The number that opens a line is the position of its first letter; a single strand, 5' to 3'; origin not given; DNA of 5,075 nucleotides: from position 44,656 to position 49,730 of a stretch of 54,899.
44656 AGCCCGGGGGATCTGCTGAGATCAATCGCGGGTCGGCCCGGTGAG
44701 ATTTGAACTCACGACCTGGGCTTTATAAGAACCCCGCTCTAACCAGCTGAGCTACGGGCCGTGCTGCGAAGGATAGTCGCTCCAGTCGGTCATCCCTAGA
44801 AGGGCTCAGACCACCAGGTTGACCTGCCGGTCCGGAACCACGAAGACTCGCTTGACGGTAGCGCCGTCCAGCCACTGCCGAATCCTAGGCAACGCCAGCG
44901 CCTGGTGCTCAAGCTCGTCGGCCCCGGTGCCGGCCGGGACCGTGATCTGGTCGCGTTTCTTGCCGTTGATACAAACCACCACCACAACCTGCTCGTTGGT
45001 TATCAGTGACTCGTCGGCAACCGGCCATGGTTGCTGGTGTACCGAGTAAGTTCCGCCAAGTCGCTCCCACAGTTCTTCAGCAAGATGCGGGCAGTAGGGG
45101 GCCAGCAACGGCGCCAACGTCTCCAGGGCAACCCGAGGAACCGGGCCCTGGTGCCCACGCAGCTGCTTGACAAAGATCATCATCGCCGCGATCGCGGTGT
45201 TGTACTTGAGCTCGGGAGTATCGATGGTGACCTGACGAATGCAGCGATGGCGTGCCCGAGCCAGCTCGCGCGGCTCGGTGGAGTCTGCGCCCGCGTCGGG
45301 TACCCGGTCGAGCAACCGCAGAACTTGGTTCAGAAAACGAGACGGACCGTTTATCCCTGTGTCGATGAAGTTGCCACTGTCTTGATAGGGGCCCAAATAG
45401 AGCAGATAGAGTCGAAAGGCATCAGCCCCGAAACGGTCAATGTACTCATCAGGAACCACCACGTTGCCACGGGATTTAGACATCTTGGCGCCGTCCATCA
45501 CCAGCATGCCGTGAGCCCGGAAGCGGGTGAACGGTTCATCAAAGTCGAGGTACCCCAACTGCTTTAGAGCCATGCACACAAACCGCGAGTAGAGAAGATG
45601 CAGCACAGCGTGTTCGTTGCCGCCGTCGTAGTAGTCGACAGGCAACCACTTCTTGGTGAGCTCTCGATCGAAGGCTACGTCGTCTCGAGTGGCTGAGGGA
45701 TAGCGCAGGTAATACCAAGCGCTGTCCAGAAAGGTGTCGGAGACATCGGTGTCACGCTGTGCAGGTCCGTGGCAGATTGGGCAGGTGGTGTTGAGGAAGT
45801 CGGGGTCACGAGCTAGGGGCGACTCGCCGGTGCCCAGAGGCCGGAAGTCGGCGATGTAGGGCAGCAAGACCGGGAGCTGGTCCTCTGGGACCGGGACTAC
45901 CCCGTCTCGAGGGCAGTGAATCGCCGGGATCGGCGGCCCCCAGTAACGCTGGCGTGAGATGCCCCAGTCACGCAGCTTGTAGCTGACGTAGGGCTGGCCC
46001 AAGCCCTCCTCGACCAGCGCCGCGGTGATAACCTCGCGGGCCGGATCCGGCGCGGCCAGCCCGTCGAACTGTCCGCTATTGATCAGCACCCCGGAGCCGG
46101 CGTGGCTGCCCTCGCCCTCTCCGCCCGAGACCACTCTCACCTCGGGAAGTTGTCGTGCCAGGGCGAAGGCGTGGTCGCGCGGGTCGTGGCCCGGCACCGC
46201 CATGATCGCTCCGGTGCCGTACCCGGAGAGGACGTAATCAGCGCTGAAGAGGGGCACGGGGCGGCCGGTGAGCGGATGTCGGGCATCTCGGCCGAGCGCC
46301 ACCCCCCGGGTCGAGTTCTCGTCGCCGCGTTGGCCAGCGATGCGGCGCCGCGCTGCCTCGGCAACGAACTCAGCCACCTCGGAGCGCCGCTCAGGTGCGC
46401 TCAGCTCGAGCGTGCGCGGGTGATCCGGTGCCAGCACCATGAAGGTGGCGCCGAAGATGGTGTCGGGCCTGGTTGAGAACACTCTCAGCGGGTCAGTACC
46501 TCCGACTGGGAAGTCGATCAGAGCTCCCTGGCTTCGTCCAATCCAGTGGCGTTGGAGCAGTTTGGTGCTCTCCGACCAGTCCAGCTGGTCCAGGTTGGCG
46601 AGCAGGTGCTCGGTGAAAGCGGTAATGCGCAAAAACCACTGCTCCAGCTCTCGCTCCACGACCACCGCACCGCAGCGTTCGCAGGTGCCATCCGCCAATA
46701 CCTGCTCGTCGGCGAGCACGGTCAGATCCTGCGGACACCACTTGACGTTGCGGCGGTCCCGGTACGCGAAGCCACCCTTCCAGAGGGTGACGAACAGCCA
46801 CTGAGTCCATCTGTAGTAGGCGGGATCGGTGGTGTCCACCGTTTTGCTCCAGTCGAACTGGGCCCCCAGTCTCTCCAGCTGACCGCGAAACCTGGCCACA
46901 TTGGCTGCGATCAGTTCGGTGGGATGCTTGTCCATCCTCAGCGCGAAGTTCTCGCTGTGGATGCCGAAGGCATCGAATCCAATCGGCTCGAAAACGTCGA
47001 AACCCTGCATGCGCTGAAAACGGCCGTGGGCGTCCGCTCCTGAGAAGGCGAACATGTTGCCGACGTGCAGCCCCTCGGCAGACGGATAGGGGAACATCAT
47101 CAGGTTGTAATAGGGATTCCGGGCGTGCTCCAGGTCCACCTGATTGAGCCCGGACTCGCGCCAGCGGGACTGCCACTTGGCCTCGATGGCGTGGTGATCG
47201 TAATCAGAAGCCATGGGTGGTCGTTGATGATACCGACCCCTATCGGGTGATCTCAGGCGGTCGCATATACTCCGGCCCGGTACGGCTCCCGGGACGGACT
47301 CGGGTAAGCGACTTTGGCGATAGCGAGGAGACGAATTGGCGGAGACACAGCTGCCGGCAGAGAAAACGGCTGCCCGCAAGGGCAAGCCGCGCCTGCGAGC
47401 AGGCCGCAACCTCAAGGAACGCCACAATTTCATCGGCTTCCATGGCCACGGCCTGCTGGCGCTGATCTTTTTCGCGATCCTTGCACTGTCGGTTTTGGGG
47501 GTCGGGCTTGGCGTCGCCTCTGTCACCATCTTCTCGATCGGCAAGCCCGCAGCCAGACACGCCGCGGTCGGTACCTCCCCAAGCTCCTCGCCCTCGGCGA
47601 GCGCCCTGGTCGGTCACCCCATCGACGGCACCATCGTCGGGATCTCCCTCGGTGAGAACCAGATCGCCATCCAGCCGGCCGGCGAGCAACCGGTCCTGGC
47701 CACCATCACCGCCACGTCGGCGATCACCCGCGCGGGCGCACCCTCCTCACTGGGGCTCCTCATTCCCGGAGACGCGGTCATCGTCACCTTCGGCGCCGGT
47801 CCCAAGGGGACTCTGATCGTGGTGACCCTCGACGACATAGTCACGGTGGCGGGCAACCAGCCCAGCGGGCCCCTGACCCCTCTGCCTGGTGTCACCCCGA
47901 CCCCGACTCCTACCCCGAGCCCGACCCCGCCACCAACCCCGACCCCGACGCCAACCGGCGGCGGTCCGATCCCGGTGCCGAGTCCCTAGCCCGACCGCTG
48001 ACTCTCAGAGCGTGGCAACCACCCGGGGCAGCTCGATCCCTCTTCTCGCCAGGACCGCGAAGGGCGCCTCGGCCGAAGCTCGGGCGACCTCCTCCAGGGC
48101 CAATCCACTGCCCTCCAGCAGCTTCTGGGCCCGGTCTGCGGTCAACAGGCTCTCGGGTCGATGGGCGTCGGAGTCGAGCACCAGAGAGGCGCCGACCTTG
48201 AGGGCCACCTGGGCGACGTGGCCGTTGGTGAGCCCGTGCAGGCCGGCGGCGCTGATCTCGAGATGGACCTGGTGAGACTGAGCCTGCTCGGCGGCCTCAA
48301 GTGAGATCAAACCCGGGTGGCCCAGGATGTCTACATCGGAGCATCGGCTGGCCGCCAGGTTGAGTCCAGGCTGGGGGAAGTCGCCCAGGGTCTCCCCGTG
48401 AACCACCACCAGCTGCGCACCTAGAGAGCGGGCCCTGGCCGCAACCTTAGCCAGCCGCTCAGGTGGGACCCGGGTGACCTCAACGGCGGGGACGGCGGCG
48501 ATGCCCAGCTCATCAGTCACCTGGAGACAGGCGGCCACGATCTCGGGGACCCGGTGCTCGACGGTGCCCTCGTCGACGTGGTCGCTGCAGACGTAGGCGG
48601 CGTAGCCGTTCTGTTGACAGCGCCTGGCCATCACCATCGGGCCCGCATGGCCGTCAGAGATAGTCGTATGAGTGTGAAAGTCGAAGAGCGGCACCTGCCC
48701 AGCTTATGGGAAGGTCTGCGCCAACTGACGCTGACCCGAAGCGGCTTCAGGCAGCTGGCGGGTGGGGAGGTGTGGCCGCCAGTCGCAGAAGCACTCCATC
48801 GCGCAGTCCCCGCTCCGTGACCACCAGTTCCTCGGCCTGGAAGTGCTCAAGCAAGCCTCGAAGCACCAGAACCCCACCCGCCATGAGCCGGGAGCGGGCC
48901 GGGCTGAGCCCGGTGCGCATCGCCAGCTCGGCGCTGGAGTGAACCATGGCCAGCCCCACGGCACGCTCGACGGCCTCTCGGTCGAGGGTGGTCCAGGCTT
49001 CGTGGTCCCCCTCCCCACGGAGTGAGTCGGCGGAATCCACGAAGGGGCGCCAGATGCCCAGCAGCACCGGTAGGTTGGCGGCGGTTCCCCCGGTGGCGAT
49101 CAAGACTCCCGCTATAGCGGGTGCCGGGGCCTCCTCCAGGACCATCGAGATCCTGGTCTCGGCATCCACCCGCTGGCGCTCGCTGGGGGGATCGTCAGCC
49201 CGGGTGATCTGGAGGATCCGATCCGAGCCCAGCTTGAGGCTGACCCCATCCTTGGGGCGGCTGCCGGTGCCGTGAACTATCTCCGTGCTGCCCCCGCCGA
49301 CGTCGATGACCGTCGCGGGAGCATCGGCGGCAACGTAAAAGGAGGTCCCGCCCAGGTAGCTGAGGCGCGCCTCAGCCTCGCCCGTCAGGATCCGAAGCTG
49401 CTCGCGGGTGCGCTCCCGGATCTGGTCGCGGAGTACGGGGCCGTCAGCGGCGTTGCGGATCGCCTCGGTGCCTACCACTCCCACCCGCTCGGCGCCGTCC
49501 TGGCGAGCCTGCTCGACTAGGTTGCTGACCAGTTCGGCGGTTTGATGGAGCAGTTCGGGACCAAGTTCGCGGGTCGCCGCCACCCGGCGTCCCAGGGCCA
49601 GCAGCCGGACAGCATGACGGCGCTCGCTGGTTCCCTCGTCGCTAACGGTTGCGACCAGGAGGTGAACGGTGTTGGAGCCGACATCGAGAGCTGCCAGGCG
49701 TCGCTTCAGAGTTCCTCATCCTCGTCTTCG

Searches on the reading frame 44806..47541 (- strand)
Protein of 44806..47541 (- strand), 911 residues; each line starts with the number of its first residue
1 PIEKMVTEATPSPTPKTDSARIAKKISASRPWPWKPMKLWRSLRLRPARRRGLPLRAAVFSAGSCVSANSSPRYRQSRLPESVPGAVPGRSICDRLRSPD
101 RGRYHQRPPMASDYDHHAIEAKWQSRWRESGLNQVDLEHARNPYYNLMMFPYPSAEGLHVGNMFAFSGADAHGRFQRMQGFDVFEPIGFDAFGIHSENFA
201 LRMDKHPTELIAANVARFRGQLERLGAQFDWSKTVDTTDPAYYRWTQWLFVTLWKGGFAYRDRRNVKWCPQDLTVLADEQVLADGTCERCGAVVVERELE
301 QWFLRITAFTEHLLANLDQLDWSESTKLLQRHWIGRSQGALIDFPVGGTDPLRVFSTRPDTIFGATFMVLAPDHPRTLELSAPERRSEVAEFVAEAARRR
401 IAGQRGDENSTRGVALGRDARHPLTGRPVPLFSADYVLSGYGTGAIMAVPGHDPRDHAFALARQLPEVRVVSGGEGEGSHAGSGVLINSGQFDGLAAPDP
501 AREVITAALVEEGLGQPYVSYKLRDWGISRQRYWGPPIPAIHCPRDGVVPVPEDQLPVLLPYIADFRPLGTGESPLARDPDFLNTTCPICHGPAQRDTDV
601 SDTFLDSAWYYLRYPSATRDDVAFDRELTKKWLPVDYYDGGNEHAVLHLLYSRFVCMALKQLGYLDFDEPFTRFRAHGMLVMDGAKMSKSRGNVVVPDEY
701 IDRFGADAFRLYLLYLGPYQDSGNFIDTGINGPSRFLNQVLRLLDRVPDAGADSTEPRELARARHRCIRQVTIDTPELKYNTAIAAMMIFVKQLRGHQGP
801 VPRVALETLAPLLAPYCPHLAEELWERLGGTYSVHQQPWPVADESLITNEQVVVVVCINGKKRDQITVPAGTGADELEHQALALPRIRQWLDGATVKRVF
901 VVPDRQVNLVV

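Call 83: search_protein_families(library=pfam, proteins=[window:44806-47541:-], max_evalue=0.00001)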
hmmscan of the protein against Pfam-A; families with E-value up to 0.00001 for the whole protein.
window:44806-47541:- (911 aa): 4 families
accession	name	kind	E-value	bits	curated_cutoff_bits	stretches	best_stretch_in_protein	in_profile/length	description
PF13603.12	tRNA-synt_1_2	-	3.1e-48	164.2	25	1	331-505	1-181/185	Leucyl-tRNA synthetase, editing domain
PF00133.28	tRNA-synt_1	-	5.8e-37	127.9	22.7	2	523-717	228-405/414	tRNA synthetases class I (I, L, M and V)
PF09334.17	tRNA-synt_1g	-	1.5e-28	100.2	20.1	2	150-292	7-144/391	tRNA synthetases class I (M)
PF08264.19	Anticodon_1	-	4.8e-15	56.1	25.1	1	763-873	7-143/148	Anticodon-binding domain of tRNA ligase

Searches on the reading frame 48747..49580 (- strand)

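Call 83: search_protein_families(library=pfam, proteins=[window:48747-49580:-], max_evalue=0.00001)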
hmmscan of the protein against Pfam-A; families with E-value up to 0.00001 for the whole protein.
window:48747-49580:- (277 aa): 1 family
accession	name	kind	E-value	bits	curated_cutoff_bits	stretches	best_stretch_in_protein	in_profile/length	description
PF02541.22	Ppx-GppA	-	6.5e-35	121.4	27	1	6-268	32-282/285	Ppx/GppA phosphatase family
